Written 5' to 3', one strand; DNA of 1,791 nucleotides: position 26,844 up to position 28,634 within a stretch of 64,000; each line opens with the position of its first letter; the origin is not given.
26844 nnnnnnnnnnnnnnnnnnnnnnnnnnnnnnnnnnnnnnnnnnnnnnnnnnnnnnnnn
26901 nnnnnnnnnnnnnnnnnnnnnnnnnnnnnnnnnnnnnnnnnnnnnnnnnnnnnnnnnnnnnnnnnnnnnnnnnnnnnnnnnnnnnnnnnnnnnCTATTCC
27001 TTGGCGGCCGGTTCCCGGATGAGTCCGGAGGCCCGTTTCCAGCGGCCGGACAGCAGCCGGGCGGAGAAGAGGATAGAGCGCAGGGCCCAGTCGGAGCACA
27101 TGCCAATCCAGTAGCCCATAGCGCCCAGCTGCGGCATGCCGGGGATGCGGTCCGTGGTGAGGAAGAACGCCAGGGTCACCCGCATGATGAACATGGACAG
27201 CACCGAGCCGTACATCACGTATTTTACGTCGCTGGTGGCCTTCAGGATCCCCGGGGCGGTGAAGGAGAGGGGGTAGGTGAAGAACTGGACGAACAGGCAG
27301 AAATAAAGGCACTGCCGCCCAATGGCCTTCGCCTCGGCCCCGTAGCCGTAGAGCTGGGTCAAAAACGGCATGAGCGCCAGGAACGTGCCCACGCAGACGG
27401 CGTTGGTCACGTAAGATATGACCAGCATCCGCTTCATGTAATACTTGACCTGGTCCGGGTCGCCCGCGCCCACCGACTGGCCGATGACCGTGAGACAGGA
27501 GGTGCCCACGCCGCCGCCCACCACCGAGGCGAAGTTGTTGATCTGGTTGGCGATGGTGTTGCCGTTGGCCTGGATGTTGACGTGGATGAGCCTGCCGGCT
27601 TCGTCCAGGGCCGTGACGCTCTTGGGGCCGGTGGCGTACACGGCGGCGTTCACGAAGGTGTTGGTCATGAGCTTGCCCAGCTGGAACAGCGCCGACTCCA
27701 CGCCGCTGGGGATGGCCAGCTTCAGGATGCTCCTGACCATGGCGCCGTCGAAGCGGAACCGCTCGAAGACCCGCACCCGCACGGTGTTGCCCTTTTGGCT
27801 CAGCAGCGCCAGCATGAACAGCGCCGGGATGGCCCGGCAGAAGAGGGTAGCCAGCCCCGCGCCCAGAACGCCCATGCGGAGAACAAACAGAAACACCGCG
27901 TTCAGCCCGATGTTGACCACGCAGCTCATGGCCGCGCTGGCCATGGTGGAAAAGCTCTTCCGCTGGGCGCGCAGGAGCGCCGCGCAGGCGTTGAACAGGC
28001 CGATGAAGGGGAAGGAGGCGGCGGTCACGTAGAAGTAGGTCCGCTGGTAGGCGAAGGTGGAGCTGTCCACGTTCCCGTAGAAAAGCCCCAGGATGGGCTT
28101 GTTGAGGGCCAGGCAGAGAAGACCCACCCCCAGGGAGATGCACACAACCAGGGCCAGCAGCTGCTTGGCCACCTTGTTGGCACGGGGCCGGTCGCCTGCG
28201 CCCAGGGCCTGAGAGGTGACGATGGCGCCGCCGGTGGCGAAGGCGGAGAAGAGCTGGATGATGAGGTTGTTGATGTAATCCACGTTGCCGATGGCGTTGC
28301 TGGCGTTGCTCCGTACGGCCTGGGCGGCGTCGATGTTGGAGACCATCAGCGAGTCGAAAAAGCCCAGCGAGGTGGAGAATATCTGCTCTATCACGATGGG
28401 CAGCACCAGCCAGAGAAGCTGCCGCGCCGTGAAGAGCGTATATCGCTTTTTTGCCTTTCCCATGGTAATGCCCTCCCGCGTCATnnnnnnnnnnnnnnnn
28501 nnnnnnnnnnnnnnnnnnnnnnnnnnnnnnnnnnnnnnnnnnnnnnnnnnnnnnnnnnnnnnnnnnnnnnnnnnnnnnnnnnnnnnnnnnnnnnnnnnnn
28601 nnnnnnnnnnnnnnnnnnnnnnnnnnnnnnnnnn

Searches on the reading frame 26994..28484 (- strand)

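Call 6: search_protein_families(library=pfam, proteins=[window:26994-28484:-], max_evalue=0.001)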
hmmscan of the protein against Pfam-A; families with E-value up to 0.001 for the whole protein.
window:26994-28484:- (496 aa): 2 families
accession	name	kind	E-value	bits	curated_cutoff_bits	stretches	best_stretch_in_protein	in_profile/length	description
PF01554.23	MatE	-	4.6e-31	108.1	24.9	2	29-196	1-160/161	MatE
PF03023.19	MurJ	-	1e-06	28.1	27.4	1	97-285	47-227/451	Lipid II flippase MurJ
